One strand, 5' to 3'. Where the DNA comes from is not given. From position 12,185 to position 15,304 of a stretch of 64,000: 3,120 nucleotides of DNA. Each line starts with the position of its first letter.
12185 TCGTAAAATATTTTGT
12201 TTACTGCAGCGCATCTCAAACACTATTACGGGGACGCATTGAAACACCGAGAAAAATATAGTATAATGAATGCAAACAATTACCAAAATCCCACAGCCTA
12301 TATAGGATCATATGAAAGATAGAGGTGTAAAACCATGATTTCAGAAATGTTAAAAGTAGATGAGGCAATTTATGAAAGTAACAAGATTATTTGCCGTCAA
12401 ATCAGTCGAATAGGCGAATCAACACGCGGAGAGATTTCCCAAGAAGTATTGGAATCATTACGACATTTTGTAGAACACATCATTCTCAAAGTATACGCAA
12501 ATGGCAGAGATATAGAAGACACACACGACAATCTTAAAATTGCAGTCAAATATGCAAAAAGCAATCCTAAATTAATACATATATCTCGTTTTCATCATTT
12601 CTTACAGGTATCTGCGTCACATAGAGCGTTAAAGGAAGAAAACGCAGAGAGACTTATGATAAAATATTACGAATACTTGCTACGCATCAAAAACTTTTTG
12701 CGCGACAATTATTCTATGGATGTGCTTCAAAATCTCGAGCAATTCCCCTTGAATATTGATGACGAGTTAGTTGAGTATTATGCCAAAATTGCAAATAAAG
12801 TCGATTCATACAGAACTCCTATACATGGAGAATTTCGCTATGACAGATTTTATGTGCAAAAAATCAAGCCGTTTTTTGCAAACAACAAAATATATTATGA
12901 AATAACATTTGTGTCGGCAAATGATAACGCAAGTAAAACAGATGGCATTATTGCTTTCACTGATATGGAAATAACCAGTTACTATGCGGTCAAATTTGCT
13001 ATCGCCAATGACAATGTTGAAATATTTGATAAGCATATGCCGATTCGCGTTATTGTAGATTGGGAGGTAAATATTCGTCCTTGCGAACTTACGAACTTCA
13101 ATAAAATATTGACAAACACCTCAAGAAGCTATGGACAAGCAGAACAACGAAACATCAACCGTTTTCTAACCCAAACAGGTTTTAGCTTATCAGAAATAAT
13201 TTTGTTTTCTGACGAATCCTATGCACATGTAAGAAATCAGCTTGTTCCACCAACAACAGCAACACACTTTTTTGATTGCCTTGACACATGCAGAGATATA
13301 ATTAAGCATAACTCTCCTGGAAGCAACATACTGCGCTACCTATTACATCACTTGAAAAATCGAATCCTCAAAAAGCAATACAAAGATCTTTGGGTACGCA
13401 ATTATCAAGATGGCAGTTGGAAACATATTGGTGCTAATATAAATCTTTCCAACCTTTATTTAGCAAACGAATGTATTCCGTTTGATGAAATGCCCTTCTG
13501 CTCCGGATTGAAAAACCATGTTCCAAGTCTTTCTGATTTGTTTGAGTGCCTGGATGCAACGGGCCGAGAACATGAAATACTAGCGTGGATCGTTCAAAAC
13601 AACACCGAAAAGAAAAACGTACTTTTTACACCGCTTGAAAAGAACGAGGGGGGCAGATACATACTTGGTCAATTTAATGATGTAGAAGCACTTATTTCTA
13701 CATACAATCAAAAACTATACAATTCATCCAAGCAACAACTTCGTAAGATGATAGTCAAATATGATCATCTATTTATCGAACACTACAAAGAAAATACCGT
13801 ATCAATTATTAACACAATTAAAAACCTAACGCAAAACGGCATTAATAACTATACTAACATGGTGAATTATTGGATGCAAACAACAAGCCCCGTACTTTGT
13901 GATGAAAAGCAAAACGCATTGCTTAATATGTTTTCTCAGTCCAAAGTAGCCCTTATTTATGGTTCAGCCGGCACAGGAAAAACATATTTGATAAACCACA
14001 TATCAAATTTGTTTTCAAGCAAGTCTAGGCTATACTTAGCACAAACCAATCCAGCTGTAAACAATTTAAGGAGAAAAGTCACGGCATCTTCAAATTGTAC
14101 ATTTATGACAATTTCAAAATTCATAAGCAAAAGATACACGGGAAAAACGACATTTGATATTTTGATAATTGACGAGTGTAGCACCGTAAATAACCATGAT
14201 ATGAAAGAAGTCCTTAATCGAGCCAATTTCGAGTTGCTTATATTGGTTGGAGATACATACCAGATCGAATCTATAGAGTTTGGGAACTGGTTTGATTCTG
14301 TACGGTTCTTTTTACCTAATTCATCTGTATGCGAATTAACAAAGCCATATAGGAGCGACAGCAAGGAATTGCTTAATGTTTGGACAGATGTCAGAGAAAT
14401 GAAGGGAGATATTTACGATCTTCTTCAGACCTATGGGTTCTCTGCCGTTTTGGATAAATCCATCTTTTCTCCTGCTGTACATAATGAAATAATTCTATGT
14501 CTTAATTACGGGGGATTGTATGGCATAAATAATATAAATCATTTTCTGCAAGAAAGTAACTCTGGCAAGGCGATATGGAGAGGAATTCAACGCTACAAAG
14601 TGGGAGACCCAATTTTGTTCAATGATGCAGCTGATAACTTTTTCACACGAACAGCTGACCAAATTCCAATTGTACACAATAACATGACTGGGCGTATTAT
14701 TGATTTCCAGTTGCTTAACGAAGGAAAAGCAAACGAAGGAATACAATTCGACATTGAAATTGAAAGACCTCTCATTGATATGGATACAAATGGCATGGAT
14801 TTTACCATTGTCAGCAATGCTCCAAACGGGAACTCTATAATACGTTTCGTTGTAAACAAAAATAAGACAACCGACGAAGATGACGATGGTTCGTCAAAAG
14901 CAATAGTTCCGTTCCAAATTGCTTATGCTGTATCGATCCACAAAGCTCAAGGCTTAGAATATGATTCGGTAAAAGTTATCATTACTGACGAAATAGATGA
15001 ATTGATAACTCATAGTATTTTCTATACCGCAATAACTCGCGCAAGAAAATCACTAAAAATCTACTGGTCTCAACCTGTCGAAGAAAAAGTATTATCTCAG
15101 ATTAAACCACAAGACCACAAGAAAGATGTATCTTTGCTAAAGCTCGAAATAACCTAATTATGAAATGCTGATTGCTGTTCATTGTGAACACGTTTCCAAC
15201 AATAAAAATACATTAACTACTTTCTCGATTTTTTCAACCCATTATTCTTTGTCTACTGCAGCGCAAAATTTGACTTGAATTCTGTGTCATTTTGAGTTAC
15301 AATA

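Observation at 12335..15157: Orphan 940-aa protein with an unrecognisable ~530-aa N-terminal half fused to a Dda/RecD-type SF1 helicase, in a defence island: candidate undescribed single-gene anti-phage system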

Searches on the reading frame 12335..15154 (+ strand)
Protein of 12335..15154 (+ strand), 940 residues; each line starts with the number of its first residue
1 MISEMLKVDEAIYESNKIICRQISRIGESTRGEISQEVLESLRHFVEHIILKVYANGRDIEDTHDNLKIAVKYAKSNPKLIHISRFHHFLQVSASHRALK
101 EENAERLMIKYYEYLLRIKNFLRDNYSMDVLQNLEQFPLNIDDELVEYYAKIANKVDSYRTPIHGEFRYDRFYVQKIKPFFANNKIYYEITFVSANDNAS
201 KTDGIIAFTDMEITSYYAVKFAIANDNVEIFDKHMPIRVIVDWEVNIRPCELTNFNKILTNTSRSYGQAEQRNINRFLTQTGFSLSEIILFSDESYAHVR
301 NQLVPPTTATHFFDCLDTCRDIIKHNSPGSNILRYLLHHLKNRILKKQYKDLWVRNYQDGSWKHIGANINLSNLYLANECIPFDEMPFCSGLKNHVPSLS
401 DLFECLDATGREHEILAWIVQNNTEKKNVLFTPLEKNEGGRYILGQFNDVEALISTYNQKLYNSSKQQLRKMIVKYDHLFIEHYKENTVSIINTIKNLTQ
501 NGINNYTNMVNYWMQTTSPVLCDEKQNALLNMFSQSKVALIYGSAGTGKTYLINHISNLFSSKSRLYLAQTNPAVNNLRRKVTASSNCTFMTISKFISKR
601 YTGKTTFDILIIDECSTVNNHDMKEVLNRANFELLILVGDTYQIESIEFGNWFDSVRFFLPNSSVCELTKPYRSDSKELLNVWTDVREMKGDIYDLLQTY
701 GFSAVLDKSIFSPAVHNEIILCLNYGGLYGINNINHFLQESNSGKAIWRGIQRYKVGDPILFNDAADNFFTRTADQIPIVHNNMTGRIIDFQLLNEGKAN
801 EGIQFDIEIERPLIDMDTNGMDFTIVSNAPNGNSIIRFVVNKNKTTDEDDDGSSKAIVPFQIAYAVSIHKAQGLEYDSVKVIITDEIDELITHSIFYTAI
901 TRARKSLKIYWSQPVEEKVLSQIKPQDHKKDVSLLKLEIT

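Call 3: search_protein_families(library=pfam, proteins=[window:12335-15154:+], max_evalue=1)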
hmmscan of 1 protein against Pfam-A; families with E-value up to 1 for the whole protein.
window:12335-15154:+ (940 aa): 27 families (the best 25 are shown)
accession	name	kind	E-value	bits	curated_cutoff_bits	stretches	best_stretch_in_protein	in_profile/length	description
PF01443.25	Viral_helicase1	-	6.1e-20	72.4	21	2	540-648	2-101/228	Viral superfamily 1 RNA helicase core domain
PF13604.12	AAA_30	-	5.6e-19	69.1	27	1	524-690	4-172/191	AAA domain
PF13245.12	AAA_19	-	3e-13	50.5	25.1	1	527-646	2-131/134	AAA domain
PF09848.15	SLFN-g3_helicase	-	5.2e-12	46.1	24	2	537-644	2-126/354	Schlafen group 3, DNA/RNA helicase domain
PF13538.12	UvrD_C_2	-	5.5e-10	39.4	27.4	1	863-907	2-49/52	UvrD-like helicase C-terminal domain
PF13086.12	AAA_11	-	7.9e-08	32.8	27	2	523-584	4-74/257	AAA domain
PF02562.22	PhoH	-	3.8e-06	27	27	1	524-552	7-35/205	PhoH-like protein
PF13173.12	AAA_14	-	0.0002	21.8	27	1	536-620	2-76/129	AAA domain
PF13401.12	AAA_22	-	0.00034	21.4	27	1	536-603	5-60/130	AAA domain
PF04851.21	ResIII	-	0.00046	20.6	22.5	1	530-636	16-130/164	Type III restriction enzyme, res subunit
PF00004.35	AAA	-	0.00066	20.6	21.2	1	540-627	2-81/131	ATPase family associated with various cellular activities (AAA)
PF13479.12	AAA_24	-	0.00075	19.8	27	1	537-626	3-84/195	AAA domain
PF25201.1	nSTAND6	-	0.00096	19.6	27.7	1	529-561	11-43/148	Novel STAND NTPase 6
PF05970.20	PIF1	-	0.00098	19.2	25.9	1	533-571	19-59/223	PIF1-like helicase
PF00580.27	UvrD-helicase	-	0.0021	18.3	23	1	532-586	11-69/271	UvrD/REP helicase N-terminal domain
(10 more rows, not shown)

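Call 4: search_protein_families(library=padloc, proteins=[window:12335-15154:+], max_evalue=1)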
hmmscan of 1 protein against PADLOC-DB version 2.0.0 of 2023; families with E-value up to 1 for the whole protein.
window:12335-15154:+ (940 aa): 15 families
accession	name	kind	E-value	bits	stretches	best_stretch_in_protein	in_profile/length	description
PDLC05035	PDC-S53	-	0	1163.4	1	5-937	1-892/900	-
PDLC05064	PDC-S68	-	2.2e-29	99.9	2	495-662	662-839/1273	-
PDLC05066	PDC-S68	-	3.2e-25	86.4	2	718-916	862-1051/1202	-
PDLC05065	PDC-S68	-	4.4e-23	79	2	522-658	607-757/1221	-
PDLC01734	typeIV_RecD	-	7.4e-22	75.4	2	505-688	324-517/763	RecD_0_IVD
PDLC01148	RecD_like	-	1.7e-13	47.7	2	480-676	275-475/719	RecD/Tra ATPase fused to N-terminal HHH domain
PDLC04476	PDC-M16A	-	1.1e-11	41.9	2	863-909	423-471/691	-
PDLC04475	PDC-M16A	-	4e-11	40.2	2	864-929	436-501/721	-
PDLC04173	GajB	-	1.6e-09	35.3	2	534-591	7-69/471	-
PDLC04472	PDC-M16A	-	2.7e-09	33.9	2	863-927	649-713/930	-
PDLC03920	MkoA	-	9e-08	28.8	2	464-584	568-683/1112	-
PDLC03802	RTasHel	-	1.7e-05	21.9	1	848-912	586-652/675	DRT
PDLC04140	mad8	-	0.00072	17.2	1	532-580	23-68/314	mads_8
PDLC05009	PDC-S37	-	0.0017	14.2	1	591-644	925-973/1550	-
PDLC00112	GajB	-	0.046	10.3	1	856-887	488-519/581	UrvD helicase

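Call 5: search_protein_families(library=ncbifam, proteins=[window:12335-15154:+], max_evalue=1)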
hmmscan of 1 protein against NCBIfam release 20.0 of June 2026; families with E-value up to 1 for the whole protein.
window:12335-15154:+ (940 aa): 18 families
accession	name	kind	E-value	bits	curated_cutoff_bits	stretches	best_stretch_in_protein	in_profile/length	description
TIGR01447.1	recD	equivalog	2.4e-32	112.3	310.15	2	854-922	517-585/597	exodeoxyribonuclease V subunit alpha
TIGR01448.2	helicase_RecD2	equivalog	1.1e-30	106.4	500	2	456-673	246-475/713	SF1B family DNA helicase RecD2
TIGR02768.1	TraA_Ti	equivalog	2.8e-17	62.3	590.45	2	516-656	355-498/751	Ti-type conjugative transfer relaxase TraA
NF008127.0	PRK10875.1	equivalog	3.5e-14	52.2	671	1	859-918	534-598/619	exodeoxyribonuclease V subunit alpha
NF010464.0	PRK13889.1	subfamily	1.2e-12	46.6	1015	2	517-656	343-485/992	conjugal transfer relaxase TraA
NF010402.0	PRK13826.1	subfamily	2.3e-09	35.7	1317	2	863-913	693-739/1102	Dtr system oriT relaxase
TIGR00376.1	TIGR00376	hypoth_equivalog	2.6e-05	22.9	348.9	1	484-584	126-224/639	IGHMBP2 family helicase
NF041258.1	motor_HelR_2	exception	0.00019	19.8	1100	1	840-917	629-708/713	RNA polymerase recycling motor ATPase HelR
NF040671.1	PLuB_AAA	exception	0.0002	18.9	999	1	515-586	810-883/1256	PLuB system helicase-like protein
TIGR02928.1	TIGR02928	subfamily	0.0079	15.1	181.3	1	536-565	40-69/366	orc1/cdc6 family replication initiation protein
NF005992.0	PRK08116.1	subfamily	0.0091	15.2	189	1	535-579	113-158/269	hypothetical protein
NF041465.1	HelD_MYCSM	equivalog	0.0096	14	1051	1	846-916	640-712/719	RNA polymerase recycling motor HelD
TIGR00157.1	TIGR00157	equivalog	0.016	14.7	100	1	466-561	55-147/247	ribosome small subunit-dependent GTPase A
NF006505.0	PRK08939.1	equivalog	0.018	14.4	228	1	534-563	151-183/306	primosomal protein DnaI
NF008355.0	PRK11144.1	equivalog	0.048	12.6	434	1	533-563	21-51/353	molybdenum ABC transporter ATP-binding protein ModC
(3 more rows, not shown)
